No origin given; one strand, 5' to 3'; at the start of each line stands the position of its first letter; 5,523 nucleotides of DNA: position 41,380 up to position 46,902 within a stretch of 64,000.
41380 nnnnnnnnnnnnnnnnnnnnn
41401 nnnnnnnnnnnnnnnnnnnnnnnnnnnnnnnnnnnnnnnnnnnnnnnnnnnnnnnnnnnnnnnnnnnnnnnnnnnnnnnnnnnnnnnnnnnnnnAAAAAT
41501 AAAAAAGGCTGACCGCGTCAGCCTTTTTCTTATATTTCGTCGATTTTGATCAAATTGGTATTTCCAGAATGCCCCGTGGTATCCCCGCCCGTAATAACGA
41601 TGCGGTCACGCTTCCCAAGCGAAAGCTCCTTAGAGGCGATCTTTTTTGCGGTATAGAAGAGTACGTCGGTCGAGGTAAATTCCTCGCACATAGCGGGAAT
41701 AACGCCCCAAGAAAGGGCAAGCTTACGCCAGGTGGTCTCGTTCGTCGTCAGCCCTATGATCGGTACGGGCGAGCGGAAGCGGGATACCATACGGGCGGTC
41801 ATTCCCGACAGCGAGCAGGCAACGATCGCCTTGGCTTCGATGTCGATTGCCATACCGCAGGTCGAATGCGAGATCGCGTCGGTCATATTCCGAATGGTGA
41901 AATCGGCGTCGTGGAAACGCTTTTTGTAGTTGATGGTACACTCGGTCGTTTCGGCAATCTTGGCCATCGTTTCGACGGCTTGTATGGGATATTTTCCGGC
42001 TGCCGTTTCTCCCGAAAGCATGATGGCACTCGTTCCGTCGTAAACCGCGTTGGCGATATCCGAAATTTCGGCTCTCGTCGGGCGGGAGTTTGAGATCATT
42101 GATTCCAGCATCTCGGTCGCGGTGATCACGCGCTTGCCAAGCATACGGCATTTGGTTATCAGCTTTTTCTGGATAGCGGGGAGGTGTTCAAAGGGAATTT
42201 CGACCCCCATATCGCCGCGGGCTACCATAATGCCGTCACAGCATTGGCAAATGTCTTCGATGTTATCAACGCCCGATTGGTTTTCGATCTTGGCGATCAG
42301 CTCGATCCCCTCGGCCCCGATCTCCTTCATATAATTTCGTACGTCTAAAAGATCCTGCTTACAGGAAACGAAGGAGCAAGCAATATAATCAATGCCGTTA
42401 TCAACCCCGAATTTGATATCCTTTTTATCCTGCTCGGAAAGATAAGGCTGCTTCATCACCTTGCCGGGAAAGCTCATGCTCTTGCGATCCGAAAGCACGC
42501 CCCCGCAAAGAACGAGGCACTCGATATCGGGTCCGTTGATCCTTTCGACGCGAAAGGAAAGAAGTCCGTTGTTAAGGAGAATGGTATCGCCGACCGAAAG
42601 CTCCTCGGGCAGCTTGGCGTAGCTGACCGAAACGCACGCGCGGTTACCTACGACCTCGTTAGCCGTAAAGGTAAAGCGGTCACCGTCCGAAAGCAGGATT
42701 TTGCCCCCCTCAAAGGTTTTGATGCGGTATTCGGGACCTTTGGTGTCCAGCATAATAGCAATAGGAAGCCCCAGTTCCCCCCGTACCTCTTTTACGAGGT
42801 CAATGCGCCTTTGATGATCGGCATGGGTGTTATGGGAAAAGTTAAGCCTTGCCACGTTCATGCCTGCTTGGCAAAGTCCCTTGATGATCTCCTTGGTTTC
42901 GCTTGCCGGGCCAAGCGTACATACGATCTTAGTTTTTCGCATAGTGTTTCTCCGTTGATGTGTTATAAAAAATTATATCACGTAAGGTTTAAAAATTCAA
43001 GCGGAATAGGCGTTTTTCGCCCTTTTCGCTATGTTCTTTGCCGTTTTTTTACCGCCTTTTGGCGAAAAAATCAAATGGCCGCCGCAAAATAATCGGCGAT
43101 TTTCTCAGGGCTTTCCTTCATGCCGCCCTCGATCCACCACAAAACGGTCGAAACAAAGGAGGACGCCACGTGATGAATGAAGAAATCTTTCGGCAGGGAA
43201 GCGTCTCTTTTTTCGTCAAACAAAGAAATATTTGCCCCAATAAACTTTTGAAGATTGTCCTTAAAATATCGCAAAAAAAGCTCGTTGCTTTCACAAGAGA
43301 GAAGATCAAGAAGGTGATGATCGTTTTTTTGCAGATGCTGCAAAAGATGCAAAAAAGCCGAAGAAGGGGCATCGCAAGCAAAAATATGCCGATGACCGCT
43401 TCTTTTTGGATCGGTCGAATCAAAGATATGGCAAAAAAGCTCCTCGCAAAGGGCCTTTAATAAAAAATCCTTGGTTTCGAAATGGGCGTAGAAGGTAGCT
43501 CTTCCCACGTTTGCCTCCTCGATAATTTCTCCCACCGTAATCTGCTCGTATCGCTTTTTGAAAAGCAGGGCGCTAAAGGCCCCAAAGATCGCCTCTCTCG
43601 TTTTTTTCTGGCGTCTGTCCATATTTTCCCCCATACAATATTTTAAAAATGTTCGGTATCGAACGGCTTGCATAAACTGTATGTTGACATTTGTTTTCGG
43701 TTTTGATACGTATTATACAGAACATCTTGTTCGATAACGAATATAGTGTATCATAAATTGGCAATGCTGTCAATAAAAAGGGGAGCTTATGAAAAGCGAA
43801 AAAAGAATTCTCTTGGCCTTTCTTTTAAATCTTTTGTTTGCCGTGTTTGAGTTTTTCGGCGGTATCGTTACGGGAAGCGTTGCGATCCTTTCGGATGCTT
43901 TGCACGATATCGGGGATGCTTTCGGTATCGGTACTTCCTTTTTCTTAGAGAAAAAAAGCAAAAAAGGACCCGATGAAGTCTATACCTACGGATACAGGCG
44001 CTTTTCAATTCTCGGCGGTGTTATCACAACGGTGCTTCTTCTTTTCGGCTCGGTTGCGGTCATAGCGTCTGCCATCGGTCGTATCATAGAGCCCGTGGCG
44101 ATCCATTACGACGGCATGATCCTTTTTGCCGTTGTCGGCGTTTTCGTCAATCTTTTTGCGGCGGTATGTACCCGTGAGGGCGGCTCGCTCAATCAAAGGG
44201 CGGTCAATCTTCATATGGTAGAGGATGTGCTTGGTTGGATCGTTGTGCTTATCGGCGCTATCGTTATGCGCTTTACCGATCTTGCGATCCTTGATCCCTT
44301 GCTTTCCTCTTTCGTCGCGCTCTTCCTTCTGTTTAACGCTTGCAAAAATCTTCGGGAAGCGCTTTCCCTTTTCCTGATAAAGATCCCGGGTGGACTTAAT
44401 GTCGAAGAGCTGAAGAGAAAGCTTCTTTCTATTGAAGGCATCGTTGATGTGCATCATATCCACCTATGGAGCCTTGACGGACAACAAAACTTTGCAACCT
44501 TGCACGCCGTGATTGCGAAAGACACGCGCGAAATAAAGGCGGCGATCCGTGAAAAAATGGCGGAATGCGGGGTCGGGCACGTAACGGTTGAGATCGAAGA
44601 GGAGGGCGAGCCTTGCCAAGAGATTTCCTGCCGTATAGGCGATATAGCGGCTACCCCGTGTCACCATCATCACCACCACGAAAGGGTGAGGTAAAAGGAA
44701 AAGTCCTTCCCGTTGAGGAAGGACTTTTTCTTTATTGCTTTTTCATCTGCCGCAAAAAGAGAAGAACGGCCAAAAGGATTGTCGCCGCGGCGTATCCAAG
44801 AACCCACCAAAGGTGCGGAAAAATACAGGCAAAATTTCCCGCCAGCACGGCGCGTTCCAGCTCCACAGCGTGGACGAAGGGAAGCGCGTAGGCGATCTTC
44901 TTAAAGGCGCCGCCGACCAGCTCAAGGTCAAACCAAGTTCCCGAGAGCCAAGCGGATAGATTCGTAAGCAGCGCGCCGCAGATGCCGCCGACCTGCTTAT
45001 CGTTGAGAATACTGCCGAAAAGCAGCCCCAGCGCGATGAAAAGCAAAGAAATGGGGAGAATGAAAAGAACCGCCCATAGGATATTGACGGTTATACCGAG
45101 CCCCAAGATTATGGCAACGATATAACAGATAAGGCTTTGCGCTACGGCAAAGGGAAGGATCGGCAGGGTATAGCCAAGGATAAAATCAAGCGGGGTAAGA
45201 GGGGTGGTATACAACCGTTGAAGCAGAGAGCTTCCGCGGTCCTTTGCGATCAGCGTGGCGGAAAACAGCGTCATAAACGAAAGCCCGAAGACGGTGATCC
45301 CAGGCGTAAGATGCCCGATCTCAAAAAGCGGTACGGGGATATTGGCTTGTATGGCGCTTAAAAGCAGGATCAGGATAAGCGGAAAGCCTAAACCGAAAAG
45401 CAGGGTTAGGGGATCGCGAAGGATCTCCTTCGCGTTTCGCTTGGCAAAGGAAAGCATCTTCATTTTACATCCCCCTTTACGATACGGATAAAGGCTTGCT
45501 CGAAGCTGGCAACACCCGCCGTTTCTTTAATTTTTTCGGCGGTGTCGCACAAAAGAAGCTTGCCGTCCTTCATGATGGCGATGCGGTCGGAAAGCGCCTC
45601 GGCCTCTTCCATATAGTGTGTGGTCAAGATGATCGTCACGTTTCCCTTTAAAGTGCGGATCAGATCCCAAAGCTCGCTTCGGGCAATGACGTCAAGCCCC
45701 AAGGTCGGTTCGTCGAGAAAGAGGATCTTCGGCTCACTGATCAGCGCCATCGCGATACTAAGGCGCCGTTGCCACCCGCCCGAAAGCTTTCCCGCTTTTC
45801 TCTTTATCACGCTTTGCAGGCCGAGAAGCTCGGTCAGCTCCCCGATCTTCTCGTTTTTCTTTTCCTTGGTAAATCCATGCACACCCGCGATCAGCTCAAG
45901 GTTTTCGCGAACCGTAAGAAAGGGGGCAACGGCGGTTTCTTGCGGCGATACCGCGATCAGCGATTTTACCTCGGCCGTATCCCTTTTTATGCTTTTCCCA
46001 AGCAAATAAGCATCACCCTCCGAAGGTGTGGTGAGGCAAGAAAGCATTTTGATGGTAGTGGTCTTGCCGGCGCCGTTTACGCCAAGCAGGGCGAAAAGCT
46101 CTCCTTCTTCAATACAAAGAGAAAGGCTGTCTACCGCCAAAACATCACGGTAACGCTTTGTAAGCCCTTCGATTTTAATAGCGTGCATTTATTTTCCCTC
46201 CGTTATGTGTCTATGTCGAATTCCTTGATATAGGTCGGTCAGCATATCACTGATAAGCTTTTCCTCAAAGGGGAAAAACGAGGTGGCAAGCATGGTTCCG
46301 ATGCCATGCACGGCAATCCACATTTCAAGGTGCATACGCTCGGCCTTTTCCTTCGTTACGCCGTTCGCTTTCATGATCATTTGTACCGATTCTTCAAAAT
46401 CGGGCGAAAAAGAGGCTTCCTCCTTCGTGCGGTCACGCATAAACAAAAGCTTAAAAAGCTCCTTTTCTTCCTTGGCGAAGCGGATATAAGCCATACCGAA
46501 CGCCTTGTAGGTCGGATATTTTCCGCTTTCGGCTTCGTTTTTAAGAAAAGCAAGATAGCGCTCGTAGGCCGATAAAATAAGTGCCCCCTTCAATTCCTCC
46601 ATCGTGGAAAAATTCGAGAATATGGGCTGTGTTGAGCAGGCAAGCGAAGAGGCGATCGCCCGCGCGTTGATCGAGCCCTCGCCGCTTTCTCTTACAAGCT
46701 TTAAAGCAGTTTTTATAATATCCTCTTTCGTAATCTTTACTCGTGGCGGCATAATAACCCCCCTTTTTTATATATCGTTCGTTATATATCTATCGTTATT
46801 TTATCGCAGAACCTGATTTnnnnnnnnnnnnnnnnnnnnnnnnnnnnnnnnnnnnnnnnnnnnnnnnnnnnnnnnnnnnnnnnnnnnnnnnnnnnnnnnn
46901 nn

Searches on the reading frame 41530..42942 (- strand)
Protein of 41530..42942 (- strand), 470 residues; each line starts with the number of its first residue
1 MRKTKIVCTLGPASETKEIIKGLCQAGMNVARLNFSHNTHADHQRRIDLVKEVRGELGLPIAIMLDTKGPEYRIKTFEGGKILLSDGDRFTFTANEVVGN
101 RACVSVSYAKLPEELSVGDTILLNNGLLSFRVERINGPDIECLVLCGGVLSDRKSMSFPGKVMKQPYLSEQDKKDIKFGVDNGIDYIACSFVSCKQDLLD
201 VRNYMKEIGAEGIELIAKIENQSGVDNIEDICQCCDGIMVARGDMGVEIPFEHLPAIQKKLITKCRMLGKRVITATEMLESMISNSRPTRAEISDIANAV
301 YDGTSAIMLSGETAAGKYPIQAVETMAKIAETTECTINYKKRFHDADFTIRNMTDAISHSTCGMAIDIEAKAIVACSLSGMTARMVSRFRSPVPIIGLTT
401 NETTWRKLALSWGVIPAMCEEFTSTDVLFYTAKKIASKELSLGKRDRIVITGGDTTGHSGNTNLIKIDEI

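Call 34: search_protein_families(library=pfam, proteins=[window:41530-42942:-], max_evalue=0.000001)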
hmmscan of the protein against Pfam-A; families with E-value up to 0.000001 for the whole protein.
window:41530-42942:- (470 aa): 2 families
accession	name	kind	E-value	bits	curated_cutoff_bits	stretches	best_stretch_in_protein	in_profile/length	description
PF00224.27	PK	-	2.6e-120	401.9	30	1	1-323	1-328/328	Pyruvate kinase, barrel domain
PF02887.21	PK_C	-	1.9e-34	118.6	28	1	355-467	1-113/114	Pyruvate kinase, alpha/beta domain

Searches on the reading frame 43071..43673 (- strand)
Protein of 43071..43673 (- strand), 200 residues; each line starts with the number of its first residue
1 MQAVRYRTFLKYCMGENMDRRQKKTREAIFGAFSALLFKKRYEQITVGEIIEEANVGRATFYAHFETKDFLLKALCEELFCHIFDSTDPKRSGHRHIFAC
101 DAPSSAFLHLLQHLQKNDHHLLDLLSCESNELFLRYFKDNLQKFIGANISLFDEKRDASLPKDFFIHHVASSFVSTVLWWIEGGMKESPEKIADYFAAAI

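Call 34: search_protein_families(library=pfam, proteins=[window:43071-43673:-], max_evalue=0.000001)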
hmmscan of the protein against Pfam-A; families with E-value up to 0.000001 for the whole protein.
window:43071-43673:- (200 aa): 2 families
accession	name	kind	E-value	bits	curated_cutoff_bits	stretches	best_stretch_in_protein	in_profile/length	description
PF14278.11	TetR_C_8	-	1.1e-18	67.6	26.1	1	103-197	3-98/103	Transcriptional regulator C-terminal region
PF00440.29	TetR_N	-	2.9e-08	33.8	24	1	36-75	8-47/47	Bacterial regulatory proteins, tetR family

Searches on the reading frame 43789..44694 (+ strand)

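Call 34: search_protein_families(library=pfam, proteins=[window:43789-44694:+], max_evalue=0.000001)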
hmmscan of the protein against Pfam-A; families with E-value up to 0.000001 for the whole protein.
window:43789-44694:+ (301 aa): 2 families
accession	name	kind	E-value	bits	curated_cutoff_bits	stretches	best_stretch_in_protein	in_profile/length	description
PF01545.26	Cation_efflux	-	8.7e-39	133.8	26.6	1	7-195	1-197/198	Cation efflux family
PF16916.11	ZT_dimer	-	1.6e-08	34.9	26.7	1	202-271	3-77/78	Dimerisation domain of Zinc Transporter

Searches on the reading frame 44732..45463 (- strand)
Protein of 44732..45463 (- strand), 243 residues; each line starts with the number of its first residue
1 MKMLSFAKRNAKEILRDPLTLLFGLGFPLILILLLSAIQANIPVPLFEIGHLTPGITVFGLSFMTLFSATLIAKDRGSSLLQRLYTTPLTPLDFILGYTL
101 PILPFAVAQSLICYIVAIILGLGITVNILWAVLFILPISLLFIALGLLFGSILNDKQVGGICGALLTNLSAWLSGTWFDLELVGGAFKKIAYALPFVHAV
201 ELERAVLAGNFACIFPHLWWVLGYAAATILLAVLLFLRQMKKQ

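Call 34: search_protein_families(library=pfam, proteins=[window:44732-45463:-], max_evalue=0.000001)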
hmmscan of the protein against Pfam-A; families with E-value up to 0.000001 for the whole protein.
window:44732-45463:- (243 aa): 2 families
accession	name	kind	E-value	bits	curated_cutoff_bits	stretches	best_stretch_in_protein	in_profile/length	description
PF01061.29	ABC2_membrane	-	9.4e-23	81.3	26.9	1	6-206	6-209/211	ABC-2 type transporter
PF12698.13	ABC2_membrane_3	-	4.6e-16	59.3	31.6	1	54-234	166-347/347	ABC-2 family transporter protein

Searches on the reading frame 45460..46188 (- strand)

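Call 34: search_protein_families(library=pfam, proteins=[window:45460-46188:-], max_evalue=0.000001)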
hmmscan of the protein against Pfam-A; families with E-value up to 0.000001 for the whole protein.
window:45460-46188:- (242 aa): 2 families
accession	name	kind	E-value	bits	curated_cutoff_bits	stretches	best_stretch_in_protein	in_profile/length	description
PF00005.33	ABC_tran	-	1.2e-32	113.8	25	1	20-162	2-136/137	ABC transporter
PF13304.12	AAA_21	-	3.8e-10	40.8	27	0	130-191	233-298/304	AAA domain, putative AbiEii toxin, Type IV TA system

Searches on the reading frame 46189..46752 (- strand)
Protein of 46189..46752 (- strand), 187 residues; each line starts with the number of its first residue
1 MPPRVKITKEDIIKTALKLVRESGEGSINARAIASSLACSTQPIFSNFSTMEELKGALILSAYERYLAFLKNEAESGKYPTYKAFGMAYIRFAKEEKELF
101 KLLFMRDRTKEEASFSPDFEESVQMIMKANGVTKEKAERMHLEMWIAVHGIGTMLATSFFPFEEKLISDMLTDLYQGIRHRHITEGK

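Call 34: search_protein_families(library=pfam, proteins=[window:46189-46752:-], max_evalue=0.000001)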
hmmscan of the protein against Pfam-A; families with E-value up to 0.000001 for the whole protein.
window:46189-46752:- (187 aa): 1 family
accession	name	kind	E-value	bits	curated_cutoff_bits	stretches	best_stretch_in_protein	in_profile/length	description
PF13305.11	TetR_C_33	-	6.6e-07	30.4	26.8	1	83-164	2-90/103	Tetracyclin repressor-like, C-terminal domain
